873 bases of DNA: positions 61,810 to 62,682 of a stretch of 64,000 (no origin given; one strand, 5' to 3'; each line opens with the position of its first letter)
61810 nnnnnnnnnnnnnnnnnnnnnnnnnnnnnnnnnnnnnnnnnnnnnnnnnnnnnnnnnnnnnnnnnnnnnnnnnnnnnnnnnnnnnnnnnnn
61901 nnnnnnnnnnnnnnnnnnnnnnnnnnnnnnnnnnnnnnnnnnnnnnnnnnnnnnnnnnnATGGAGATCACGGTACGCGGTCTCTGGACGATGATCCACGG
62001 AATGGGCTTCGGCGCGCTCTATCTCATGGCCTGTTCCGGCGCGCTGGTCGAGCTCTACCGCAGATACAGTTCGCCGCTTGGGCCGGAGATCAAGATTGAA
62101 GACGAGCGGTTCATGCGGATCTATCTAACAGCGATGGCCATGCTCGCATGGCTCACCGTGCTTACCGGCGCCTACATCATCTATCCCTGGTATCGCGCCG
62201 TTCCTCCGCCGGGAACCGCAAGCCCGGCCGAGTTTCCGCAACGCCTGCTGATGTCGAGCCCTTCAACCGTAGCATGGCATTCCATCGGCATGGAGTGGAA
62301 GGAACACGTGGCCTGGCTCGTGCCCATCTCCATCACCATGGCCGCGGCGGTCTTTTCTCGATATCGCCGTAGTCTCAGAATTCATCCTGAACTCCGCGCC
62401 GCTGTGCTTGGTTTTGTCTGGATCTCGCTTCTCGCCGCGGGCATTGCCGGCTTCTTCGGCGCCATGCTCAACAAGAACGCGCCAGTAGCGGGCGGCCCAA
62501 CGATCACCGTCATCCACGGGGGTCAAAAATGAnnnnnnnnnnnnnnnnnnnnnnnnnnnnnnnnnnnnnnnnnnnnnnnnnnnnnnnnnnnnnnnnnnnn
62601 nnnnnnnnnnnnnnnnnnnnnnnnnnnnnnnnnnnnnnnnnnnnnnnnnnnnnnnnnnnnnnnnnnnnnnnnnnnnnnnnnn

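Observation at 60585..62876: PadR-controlled three-gene envelope module: beta-barrel plus two uncharacterised membrane proteins with metal/heme-type ligands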

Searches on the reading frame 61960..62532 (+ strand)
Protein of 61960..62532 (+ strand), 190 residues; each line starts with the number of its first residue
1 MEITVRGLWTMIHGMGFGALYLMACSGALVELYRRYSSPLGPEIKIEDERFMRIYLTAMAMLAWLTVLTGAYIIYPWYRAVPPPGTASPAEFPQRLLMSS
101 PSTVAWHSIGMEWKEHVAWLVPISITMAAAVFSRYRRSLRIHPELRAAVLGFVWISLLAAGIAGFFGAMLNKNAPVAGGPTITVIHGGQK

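Call 3: search_protein_families(library=pfam, proteins=[window:61960-62532:+], max_evalue=0.1)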
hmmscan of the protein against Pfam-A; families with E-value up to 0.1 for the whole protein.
window:61960-62532:+ (190 aa): 0 families

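Call 4: search_protein_families(library=ncbifam, proteins=[window:61960-62532:+], max_evalue=0.1)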
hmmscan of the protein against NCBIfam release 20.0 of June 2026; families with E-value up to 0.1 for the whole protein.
window:61960-62532:+ (190 aa): 0 families

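Call 5: find_homologous_proteins(query=window:61960-62532:+)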
Query window:61960-62532:+ (190 aa): 4851 proteins with E <= 0.001 among 5464 candidates; the best 120 are listed.
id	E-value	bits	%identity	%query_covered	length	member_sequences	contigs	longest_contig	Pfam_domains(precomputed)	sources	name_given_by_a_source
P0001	8.2e-114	396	91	100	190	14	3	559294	-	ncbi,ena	-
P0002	5.9e-112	390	91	100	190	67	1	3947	-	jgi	-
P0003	1.3e-111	389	90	100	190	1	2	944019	-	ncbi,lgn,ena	ncbi:MAG: hypothetical protein WCF30_07940 [Terracidiphilus sp.]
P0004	3.6e-111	387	92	100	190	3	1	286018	-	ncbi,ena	-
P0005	4.6e-111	387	91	100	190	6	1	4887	-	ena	-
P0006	4.6e-111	387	91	100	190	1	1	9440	-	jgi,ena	-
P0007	1.1e-110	386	92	100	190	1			-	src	-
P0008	1.0e-109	383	90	100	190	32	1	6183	-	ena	-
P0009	3.6e-108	377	90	100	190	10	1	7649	-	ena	-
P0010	1.9e-107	375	87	100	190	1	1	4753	-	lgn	-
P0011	2.2e-107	375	90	100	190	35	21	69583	-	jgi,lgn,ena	jgi:hypothetical protein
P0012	7.9e-107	373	88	100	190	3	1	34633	-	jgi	jgi:hypothetical protein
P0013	6.2e-106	370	86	100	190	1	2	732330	-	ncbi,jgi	ncbi:MAG TPA: hypothetical protein VGG45_17645 [Terracidiphilus sp.]|jgi:hypothetical protein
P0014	7.9e-106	370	89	98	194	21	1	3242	-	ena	-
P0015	3.9e-105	368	86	100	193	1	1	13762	-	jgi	jgi:hypothetical protein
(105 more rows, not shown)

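Call 6: find_related_loci(query=window:61960-62532:+, collection=genome_contigs, flank=5000)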
Query window:61960-62532:+ (190 aa) in genome_contigs; peptide patterns used: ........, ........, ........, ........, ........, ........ (x = any residue, [..] = any of these).
408 stretches matched a pattern; 321 encode a relative of the query (tblastn E <= 1e-3); the best 80 are kept; 80 distinct loci.
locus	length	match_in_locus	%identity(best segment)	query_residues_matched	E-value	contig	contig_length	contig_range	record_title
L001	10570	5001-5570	93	1-190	7e-118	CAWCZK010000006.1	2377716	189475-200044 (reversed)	MAG: uncultured Acidobacteriaceae bacterium isolate MFD01223.bin.1.99 genome assembly, contig: contig_8891, whole genome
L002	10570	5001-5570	94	1-190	6e-117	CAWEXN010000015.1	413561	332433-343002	MAG: uncultured Acidobacteriaceae bacterium isolate MFD09222.bin.1.216 genome assembly, contig: contig_87810, whole geno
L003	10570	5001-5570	91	1-190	8e-117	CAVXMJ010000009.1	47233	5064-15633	MAG: uncultured Acidobacteriaceae bacterium isolate MFD04752.bin.2.39 genome assembly, contig: contig_180281, whole geno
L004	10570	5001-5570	92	1-190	5e-116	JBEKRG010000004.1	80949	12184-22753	MAG: Terracidiphilus sp. isolate SPRUCE 505 SPRUCE_505_4, whole genome shotgun sequence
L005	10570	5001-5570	92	1-190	5e-116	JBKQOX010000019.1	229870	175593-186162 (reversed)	MAG: Terracidiphilus sp. isolate LAWAr2D2E2F__bin_7 LAWAr2D2E2F_000000061056, whole genome shotgun sequence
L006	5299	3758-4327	91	1-190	3e-116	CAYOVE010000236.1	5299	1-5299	MAG TPA_asm: uncultured Terracidiphilus sp. isolate binchicken_co3_586 genome assembly, contig: NODE_51178_length_5299_c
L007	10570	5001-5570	90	1-190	7e-116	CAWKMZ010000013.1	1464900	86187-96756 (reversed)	MAG: uncultured Acidobacteriaceae bacterium isolate MFD01223.bin.1.8 genome assembly, contig: contig_9490, whole genome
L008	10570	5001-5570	91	1-190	3e-115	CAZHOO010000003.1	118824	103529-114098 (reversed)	MAG TPA_asm: uncultured Terracidiphilus sp. isolate binchicken_co3_566 genome assembly, contig: NODE_327_length_118824_c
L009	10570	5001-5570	91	1-190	8e-115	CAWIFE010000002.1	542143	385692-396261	MAG: uncultured Acidobacteriaceae bacterium isolate MFD01828.bin.1.96 genome assembly, contig: contig_15427, whole genom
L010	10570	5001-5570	91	1-190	8e-114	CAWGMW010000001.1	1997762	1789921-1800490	MAG: uncultured Acidobacteriaceae bacterium isolate MFD01188.bin.1.50 genome assembly, contig: contig_5873, whole genome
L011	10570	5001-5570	91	1-190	2e-113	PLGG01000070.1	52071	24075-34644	MAG: Acidobacteriaceae bacterium isolate bog_222 73.20110800_S3D.42_contig_222, whole genome shotgun sequence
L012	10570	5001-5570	89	1-190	8e-113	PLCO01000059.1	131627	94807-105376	MAG: Acidobacteriaceae bacterium isolate palsa_249 73.20111000_P3D.47_contig_129, whole genome shotgun sequence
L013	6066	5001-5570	89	1-190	5e-113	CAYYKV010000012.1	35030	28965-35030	MAG TPA_asm: uncultured Terracidiphilus sp. isolate binchicken_co3_524 genome assembly, contig: NODE_3646_length_35030_c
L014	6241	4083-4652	89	1-190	2e-112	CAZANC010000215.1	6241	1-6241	MAG TPA_asm: uncultured Terracidiphilus sp. isolate binchicken_co3_534 genome assembly, contig: NODE_41158_length_6241_c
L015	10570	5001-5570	88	1-190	2e-112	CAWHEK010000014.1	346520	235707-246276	MAG: uncultured Acidobacteriaceae bacterium isolate MFD04752.bin.1.121 genome assembly, contig: contig_3570, whole genom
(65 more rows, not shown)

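Call 10: search_solved_structures(query=A1, max_evalue=10)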
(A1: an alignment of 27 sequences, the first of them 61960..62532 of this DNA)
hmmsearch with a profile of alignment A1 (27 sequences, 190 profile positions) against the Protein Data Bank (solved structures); distinct sequences matched with E-value up to 10: 0.

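Call 18: search_protein_representatives(alignment_id=A1)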
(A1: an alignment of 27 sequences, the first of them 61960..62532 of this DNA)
Query: 27 sequences, 190 profile positions. Proteins with E-value up to 0.001 (for the whole library): 561; up to 1e-10: 345; up to 1e-30: 62. The best 150 are listed.
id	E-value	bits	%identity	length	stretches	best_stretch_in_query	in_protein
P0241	1.8e-90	318.0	-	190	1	1-190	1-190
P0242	2.9e-62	226.0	-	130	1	59-188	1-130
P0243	4.3e-62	225.4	-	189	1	2-186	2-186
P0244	1.3e-60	220.7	-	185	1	34-188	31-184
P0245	6.2e-59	215.1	-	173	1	1-143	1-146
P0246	9.8e-59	214.5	-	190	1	1-188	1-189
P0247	2.0e-57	210.2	-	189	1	1-187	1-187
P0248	2.6e-56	206.6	-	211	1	1-189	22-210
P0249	2.3e-55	203.5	-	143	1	1-113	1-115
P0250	2.1e-51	190.6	-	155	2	49-163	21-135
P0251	7.1e-50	185.6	-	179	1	1-176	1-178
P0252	2.1e-49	184.1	-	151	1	16-134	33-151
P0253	1.7e-48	181.1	-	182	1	1-120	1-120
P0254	6.9e-48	179.1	-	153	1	1-107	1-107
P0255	1.9e-46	174.4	-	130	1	39-134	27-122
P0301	6.5e-32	127.0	-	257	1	9-146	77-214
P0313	1.3e-28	116.2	-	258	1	17-177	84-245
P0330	3.4e-26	108.4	-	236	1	3-176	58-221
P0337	2.1e-25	105.8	-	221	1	4-177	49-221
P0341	6.7e-25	104.1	-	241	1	1-132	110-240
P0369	6.9e-22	94.3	-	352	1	24-175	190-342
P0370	1.0e-21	93.8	-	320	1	43-175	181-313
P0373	3.2e-21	92.2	-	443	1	3-177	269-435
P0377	4.4e-21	91.7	-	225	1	41-176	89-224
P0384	1.4e-20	90.0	-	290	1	20-176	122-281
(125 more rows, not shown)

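Call 19: search_protein_families(library=pfam, proteins=[P0373, P0369, P0370, P0384, P0313, P0301, P0330, P0337, P0341, P0377], max_evalue=0.01)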
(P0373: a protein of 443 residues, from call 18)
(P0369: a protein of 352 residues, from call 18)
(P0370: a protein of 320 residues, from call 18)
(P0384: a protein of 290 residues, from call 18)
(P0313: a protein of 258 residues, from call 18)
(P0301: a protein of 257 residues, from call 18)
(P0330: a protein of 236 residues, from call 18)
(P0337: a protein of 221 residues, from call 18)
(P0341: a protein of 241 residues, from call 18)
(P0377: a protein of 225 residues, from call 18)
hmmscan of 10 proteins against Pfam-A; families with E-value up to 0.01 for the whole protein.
P0373 (443 aa): 1 family
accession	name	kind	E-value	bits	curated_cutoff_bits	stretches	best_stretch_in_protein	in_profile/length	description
PF09490.15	CbtA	-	0.0058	17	30.7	1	279-346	73-137/239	Probable cobalt transporter subunit (CbtA)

P0369 (352 aa): 0 families

P0370 (320 aa): 0 families

P0384 (290 aa): 0 families

P0313 (258 aa): 1 family
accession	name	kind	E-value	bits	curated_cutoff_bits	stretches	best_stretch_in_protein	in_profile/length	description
PF06738.18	ThrE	-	0.00037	20.5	26.3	1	17-140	62-178/241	Putative threonine/serine exporter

P0301 (257 aa): 0 families

P0330 (236 aa): 0 families

P0337 (221 aa): 0 families

P0341 (241 aa): 0 families

P0377 (225 aa): 1 family
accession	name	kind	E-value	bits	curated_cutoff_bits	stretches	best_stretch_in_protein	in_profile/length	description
PF00079.25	Serpin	-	2.2e-06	27.6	27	1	44-116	154-225/370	Serpin (serine protease inhibitor)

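Call 20: predict_structure(alignment_id=A1)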
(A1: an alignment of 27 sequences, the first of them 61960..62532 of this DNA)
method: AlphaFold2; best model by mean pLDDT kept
length: 190 residues; sequences in the alignment: 27
mean_pLDDT: 79.2   pTM: 0.73
mean pLDDT of the five models: 79.2, 75.2, 72.8, 68.4, 67.7
residues with pLDDT >= 90: 75; 70-90: 61; 50-70: 44; < 50: 10
segments of 3 or more residues with pLDDT < 50: 93-97, 188-190
pLDDT, mean of each block of 10 residues (from residue 1): 71 78 92 89 90 95 89 70 54 48 66 79 96 94 95 95 83 65 54
secondary structure, 60 per line:
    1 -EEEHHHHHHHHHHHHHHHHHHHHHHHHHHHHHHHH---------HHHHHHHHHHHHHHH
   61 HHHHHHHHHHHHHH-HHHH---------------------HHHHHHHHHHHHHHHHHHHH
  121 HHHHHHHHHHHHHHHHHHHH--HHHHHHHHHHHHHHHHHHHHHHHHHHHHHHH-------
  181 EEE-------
elements in order: E2-4 H5-36 H46-74 H76-79 H101-140 H143-173 E181-183

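Call 24: fold_search(model_id=the predicted structure, library=pdb)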
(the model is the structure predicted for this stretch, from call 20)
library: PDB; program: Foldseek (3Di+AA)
matches with E <= 10: 358; with E <= 0.001: 0
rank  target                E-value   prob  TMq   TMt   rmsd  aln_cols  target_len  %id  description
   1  7x8v_A                1.5e-01  0.96  0.47  0.48   6.9       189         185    8  Cooperative regulation of PBI1 and MAPKs controls WRKY45 transcription factor in rice immunity (released 2022-04-06)
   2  7x8v_E                3.4e-01  0.54  0.35  0.36   8.6       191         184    7  Cooperative regulation of PBI1 and MAPKs controls WRKY45 transcription factor in rice immunity (released 2022-04-06)
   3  6uth_a                4.6e-01  0.80  0.45  0.41   6.1       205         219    9  Allosteric coupling between alpha-rings of 20S proteasome, 20S proteasome singly capped with a PA26/E102A_PANc, togeth (released 2020-09-09)
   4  6egc                  5.1e-01  0.89  0.46  0.55   5.9       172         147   12  Single-chain version of 2L4HC2_23 (PDB 5J0K) (released 2019-05-29)
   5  6xmj_Q                6.2e-01  0.47  0.35  0.33   8.7       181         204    9  Human 20S proteasome bound to an engineered 11S (PA26) activator (released 2020-07-22)
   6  3jrm_O                6.8e-01  0.57  0.40  0.36   6.9       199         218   10  Crystal structure of archaeal 20S proteasome in complex with mutated P26 activator (released 2009-11-03)
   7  1fnt_c                7.1e-01  0.60  0.40  0.39   6.5       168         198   13  CRYSTAL STRUCTURE OF THE 20S PROTEASOME FROM YEAST IN COMPLEX WITH THE PROTEASOME ACTIVATOR PA26 FROM TRYPANOSOME BRUC (released 2001-04-11)
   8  6xmj_O                7.1e-01  0.51  0.37  0.35   8.5       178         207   10  Human 20S proteasome bound to an engineered 11S (PA26) activator (released 2020-07-22)
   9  3jse_O                7.9e-01  0.44  0.37  0.34   7.3       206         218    9  Crystal structure of archaeal 20S proteasome in complex with mutated P26 activator (released 2009-11-03)
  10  7xge_A                8.3e-01  0.51  0.35  0.38   7.7       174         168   10  Crystal structure of MCL-1 in complex with computationally designed inhibitor protein (released 2022-07-20)
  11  8gl3                  8.7e-01  0.38  0.35  0.35   8.7       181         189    8  De novo design of monomeric helical bundles for pH-controlled membrane lysis (released 2023-09-06)
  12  3jtl_O                9.6e-01  0.47  0.39  0.36   7.0       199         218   10  Crystal structure of archaeal 20S proteasome in complex with mutated P26 activator (released 2009-11-03)
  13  8pv1_CH               9.6e-01  0.35  0.33  0.14   8.5       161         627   12  Chaetomium thermophilum pre-60S State 6 - pre-5S rotation - L1 intermediate - composite structure (released 2023-11-15)
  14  7ohq_b                1.1e+00  0.69  0.46  0.20   6.7       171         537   13  Nog1-TAP associated immature ribosomal particle population C from S. cerevisiae (released 2021-11-03)
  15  3jct_b                1.2e+00  0.44  0.39  0.15   7.5       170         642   13  Cryo-em structure of eukaryotic pre-60S ribosomal subunits (released 2016-06-01)
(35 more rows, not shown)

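Call 28: find_related_loci(query=A3, collection=genome_contigs, flank=6000)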
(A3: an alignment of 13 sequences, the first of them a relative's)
Query A3 (178 aa) in genome_contigs; peptide patterns used: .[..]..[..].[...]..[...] (x = any residue, [..] = any of these).
599 stretches matched a pattern (row limit reached: there are more); 582 encode a relative of the query (tblastn E <= 1e-3); the best 80 are kept; 80 distinct loci.
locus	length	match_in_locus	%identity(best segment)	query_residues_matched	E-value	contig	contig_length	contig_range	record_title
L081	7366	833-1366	94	1-178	4e-92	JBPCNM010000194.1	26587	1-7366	MAG: Solirubrobacteraceae bacterium isolate TH_ant_mag_130 S1Ck127_8277997_flag_0_multi_10.1934_len_26587, whole genome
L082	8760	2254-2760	55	3-176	9e-57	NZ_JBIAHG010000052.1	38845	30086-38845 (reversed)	Streptomyces sp. NPDC006602 NPDC006602_1_C2.ctg-0052, whole genome shotgun sequence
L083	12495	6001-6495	52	4-177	9e-50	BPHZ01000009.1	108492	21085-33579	MAG: Herpetosiphonaceae bacterium KatS3mg057 DNA, contig_16062, whole genome shotgun sequence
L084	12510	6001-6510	54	2-177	1e-47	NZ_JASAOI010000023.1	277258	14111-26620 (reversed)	Yinghuangia seranimata strain CCTCC AA 206006 Scaffold10_1, whole genome shotgun sequence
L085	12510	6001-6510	54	3-178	1e-47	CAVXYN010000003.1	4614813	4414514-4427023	MAG: uncultured Actinomycetota bacterium isolate MFD04212.bin.1.303 genome assembly, contig: contig_2106, whole genome s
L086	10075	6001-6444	56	25-177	3e-47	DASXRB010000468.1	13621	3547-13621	MAG TPA_asm: Kribbellaceae bacterium isolate SMAG_U4628 k141_2398293, whole genome shotgun sequence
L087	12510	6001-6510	52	3-178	4e-45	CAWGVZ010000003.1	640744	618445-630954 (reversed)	MAG: uncultured Actinomycetota bacterium isolate MFD04212.bin.1.66 genome assembly, contig: contig_12869, whole genome s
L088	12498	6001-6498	46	8-178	5e-45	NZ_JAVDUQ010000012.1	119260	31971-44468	Neobacillus niacini strain 3240 Ga0466815_12, whole genome shotgun sequence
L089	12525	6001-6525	46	1-172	8e-44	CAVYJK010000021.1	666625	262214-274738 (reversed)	MAG: uncultured delta proteobacterium isolate MFD01299.bin.2.17 genome assembly, contig: contig_21544, whole genome shot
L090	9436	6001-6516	49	4-172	5e-44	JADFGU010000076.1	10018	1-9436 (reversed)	MAG: Planctomycetota bacterium isolate B31T1B8 B31T1B8_NODE13574, whole genome shotgun sequence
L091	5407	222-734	44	2-176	2e-43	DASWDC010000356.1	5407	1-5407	MAG TPA_asm: Actinomycetota bacterium isolate SMAG_U2725 k141_1576724, whole genome shotgun sequence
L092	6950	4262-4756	46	4-178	3e-42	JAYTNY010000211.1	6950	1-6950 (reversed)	MAG: Roseobacter sp. isolate GFS_4015 GFS_4015_210, whole genome shotgun sequence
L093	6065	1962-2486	43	1-172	5e-41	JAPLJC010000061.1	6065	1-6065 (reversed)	MAG: Deltaproteobacteria bacterium isolate LacPavin_0920_WC90_MAG_58_11 LacPavin_0920_WC90_scaffold_276096, whole genome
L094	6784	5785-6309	46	4-172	9e-41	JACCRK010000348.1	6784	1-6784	MAG: Herpetosiphonaceae bacterium isolate MGR_bin20 SD2897-2912_k127_6396634, whole genome shotgun sequence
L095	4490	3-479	50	16-172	6e-40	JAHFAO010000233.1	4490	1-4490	MAG: Deltaproteobacteria bacterium isolate nzgw177 NODE_26064_length_4491_cov_9.304805, whole genome shotgun sequence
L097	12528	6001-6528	47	1-172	1e-39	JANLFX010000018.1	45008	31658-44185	MAG: Anaerolineae bacterium isolate A05DMB24 NODE_18_length_45008_cov_10.261340, whole genome shotgun sequence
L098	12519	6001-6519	46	3-172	3e-39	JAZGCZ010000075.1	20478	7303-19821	MAG: Anaerolineales bacterium isolate SCS3bin.3 SCS3bin.3_75, whole genome shotgun sequence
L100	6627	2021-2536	44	4-172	8e-39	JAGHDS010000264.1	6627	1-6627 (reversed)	MAG: Anaerolineae bacterium isolate AUK314 PB_MBMC_268_c_000000000521, whole genome shotgun sequence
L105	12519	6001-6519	45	3-172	2e-37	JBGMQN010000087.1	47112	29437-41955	MAG: Anaerolineales bacterium isolate N04_S1C25542 S1CNODE_68_length_47112_cov_49.019423, whole genome shotgun sequence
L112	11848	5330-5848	45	4-172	4e-36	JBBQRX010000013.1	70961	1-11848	MAG: Candidatus Limnocylindrales bacterium isolate Co_metawrap_1715 Cmw_1715_k141_4852424_length_70961_cov_20.9989, whol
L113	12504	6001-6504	45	4-174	3e-36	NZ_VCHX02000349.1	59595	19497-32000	Streptomyces sporangiiformans strain NEAU-SSA 1 C2893, whole genome shotgun sequence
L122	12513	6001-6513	42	3-172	2e-35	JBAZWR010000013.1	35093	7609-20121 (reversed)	MAG: Thermodesulfovibrionales bacterium isolate SO_2017_GW1_37 NODE_5492_length_35093_cov_1.239633_OW334_2017, whole gen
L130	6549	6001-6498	44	4-172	7e-35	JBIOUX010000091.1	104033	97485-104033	MAG: Acidimicrobiia bacterium isolate MAG123 k127_2653684, whole genome shotgun sequence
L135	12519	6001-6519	43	4-172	4e-34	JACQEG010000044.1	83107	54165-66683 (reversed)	MAG: Chloroflexi bacterium isolate NC_groundwater_1015_Pr1_S-0.65um_72_24 Montesol18_Sp65_coassembly_scaffold_239754, wh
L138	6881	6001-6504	44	1-172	3e-34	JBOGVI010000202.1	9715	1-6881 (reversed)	MAG: Actinomycetota bacterium isolate M3-S_metabat2.bin.172 k127_1682121, whole genome shotgun sequence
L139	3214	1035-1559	46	4-174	3e-34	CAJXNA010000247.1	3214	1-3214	MAG TPA_asm: uncultured Chloroflexi bacterium isolate SRR5189789_bin.6_MetaBAT_v2.12.1_MAG genome assembly, contig: NODE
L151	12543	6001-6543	43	1-172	2e-33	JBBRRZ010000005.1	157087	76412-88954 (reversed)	MAG: Candidatus Limnocylindrales bacterium isolate La2_maxbin2.415 La2_maxbin2.415_K_735737L157087_cov_40.3178, whole ge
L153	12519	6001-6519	41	4-172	1e-33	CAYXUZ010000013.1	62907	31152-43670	MAG TPA_asm: uncultured Ardenticatenaceae bacterium isolate binchicken_co179_187 genome assembly, contig: NODE_1565_leng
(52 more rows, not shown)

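Call 35: search_protein_families(library=pfam, alignment_id=A2, max_evalue=5)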
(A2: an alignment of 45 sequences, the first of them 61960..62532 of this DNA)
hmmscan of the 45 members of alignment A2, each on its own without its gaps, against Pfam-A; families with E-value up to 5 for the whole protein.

A. member 1, window:61960-62532:+ (190 aa): 0 families

B. families by the number of members that match (of 45 scanned): 68 families (the first 25 are shown)
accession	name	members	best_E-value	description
PF13567.11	DUF4131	3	0.031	Domain of unknown function (DUF4131)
PF17772.7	zf-MYST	2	0.0082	MYST family zinc finger domain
PF05251.17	Ost5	2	0.027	Oligosaccharyltransferase subunit 5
PF12576.13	DUF3754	2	0.051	Protein of unknown function (DUF3754)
PF03918.19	CcmH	2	0.2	Cytochrome C biogenesis protein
PF00335.26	Tetraspanin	2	0.64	Tetraspanin family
PF06570.16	DUF1129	2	1.6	Protein of unknown function (DUF1129)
PF24365.1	DUF7521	1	0.00015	Family of unknown function (DUF7521)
PF06738.18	ThrE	1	0.00037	Putative threonine/serine exporter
PF09490.15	CbtA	1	0.0058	Probable cobalt transporter subunit (CbtA)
PF24535.1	DUF7598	1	0.019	Domain of unknown function (DUF7598)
PF11872.13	DUF3392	1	0.022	Protein of unknown function (DUF3392)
PF13911.12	AhpC-TSA_2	1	0.022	AhpC/TSA antioxidant enzyme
PF06011.17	TRP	1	0.029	Transient receptor potential (TRP) ion channel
PF13903.11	Claudin_2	1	0.029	PMP-22/EMP/MP20/Claudin tight junction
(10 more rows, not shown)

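Call 39: search_protein_families(library=pfam, proteins=[L122:450-3629:+, L122:3812-5149:+, L122:5162-5965:+, L122:7117-7812:+, L089:4559-5224:-, L089:2190-4337:-, L113:691-3300:+, L113:4716-5711:-, L130:2719-5607:-, L153:7211-8515:+], max_evalue=0.001)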
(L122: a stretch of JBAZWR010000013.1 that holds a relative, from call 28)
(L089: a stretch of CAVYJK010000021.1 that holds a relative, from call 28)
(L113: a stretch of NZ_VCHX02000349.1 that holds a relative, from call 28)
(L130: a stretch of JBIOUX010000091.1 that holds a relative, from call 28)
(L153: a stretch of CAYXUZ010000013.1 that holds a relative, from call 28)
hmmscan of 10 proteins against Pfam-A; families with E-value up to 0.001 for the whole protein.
L122:450-3629:+ (1059 aa): 2 families
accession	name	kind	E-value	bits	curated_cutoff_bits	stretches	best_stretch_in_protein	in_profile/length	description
PF00873.25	ACR_tran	-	1.7e-218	728.3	28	1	5-1052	1-1019/1021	AcrB/AcrD/AcrF family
PF03176.21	MMPL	-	2.8e-05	23.7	20.5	0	352-502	157-304/333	MMPL family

L122:3812-5149:+ (445 aa): 0 families

L122:5162-5965:+ (267 aa): 0 families

L122:7117-7812:+ (231 aa): 1 family
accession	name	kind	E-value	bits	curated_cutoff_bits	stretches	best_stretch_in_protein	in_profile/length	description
PF03548.22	LolA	-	6.5e-21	75.2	23.6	1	59-217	2-163/165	Outer membrane lipoprotein carrier protein LolA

L089:4559-5224:- (221 aa): 1 family
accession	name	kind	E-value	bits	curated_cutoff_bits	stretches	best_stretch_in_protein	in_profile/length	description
PF13557.12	Phenol_MetA_deg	-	0.00042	20.9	22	0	31-197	63-220/242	Putative MetA-pathway of phenol degradation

L089:2190-4337:- (715 aa): 2 families
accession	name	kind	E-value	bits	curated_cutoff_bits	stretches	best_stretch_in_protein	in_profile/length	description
PF05226.16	CHASE2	-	1.4e-51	176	26.3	1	25-357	4-255/257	CHASE2 domain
PF00211.25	Guanylate_cyc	-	2.2e-23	83.3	21.9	1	456-629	7-174/183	Adenylate and Guanylate cyclase catalytic domain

L113:691-3300:+ (869 aa): 4 families
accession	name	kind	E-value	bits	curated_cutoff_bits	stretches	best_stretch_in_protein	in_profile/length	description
PF00122.25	E1-E2_ATPase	-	7.2e-52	176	28.1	1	328-500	2-180/181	E1-E2 ATPase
PF00702.32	Hydrolase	-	4e-35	122.4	26.4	1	518-734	2-191/191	haloacid dehalogenase-like hydrolase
PF13473.12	Cupredoxin_1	-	1.2e-15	57.8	27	1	28-133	3-104/104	Cupredoxin-like domain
PF08282.18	Hydrolase_3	-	2.8e-06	27.7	20.9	0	717-766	206-255/255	haloacid dehalogenase-like hydrolase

L113:4716-5711:- (331 aa): 2 families
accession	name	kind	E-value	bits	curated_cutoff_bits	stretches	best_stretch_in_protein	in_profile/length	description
PF00881.29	Nitroreductase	-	3.8e-13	50.4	23.5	1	121-282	1-141/167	Nitroreductase family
PF14512.11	TM1586_NiRdase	-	2.4e-06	27.8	27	0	13-43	160-190/215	Putative TM nitroreductase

L130:2719-5607:- (962 aa): 7 families
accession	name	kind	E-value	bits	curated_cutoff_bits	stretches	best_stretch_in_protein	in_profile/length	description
PF00122.25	E1-E2_ATPase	-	2.9e-50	170.7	28.1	1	217-409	2-181/181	E1-E2 ATPase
PF00689.26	Cation_ATPase_C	-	7.2e-37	127.3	27.3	1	793-949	2-168/175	Cation transporting ATPase, C-terminus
PF00702.32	Hydrolase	-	4.7e-16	60.2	26.4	1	601-722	79-191/191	haloacid dehalogenase-like hydrolase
PF00690.31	Cation_ATPase_N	-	1.1e-12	47.9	20.4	1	126-176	19-69/69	Cation transporter/ATPase, N-terminus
PF13246.12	Cation_ATPase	-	4.7e-09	36.6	21.7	1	483-548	20-88/91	Cation transport ATPase (P-type)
PF12710.13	HAD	-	0.00021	22.2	27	1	615-719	79-189/189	haloacid dehalogenase-like hydrolase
PF08282.18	Hydrolase_3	-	0.00056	20.2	20.9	0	696-747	197-247/255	haloacid dehalogenase-like hydrolase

L153:7211-8515:+ (434 aa): 3 families
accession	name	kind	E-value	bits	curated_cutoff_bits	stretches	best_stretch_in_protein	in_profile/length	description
PF02518.31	HATPase_c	-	1e-11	45.7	26.4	1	336-423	5-110/111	Histidine kinase-, DNA gyrase B-, and HSP90-like ATPase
PF07730.19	HisKA_3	-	2.5e-11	44.4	24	1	227-291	1-65/68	Histidine kinase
PF13581.12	HATPase_c_2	-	0.0001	22.7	27.4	1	335-383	30-83/127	Histidine kinase-like ATPase domain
